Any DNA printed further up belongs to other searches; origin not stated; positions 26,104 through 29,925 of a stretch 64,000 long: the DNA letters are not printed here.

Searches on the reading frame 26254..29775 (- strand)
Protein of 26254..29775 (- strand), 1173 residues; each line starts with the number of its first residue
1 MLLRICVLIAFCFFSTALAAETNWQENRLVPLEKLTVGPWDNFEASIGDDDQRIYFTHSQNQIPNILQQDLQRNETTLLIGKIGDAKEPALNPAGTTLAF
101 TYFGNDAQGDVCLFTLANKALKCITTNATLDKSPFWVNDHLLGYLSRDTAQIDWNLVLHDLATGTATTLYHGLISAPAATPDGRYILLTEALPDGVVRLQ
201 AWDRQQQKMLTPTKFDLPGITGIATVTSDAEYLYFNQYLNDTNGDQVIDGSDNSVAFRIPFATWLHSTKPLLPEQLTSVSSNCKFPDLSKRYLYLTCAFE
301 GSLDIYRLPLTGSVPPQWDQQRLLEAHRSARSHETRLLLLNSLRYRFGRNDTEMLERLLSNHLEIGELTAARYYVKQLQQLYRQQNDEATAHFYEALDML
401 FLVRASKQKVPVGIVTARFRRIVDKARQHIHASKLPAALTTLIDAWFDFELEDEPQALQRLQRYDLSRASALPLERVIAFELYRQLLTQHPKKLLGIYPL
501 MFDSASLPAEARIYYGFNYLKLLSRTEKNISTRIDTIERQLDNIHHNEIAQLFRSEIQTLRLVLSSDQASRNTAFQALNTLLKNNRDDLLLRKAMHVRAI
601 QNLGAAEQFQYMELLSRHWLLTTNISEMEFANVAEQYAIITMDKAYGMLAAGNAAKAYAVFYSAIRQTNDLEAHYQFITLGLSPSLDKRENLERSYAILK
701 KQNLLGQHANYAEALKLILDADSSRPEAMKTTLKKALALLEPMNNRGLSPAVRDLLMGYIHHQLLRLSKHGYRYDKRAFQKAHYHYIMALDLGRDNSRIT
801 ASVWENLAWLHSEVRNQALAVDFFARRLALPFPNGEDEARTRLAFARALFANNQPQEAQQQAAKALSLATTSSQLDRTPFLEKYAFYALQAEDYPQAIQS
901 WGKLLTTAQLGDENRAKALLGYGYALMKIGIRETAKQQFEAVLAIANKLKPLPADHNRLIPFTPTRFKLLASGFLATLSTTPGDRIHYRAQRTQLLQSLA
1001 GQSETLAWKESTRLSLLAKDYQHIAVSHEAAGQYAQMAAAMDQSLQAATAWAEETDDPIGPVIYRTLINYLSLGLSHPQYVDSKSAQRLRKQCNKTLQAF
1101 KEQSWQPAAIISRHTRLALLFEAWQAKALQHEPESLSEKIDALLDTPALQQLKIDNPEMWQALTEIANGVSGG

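Call 85: search_protein_families(library=pfam, proteins=[window:26254-29775:-], max_evalue=0.00001)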
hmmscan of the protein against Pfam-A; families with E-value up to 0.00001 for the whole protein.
window:26254-29775:- (1173 aa): 1 family
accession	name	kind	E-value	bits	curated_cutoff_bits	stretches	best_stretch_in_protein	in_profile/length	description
PF23914.1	TPR_CcmH_CycH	-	3.6e-06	27.4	42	1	802-913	51-156/158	Cytochrome c-type biogenesis protein H TPR domain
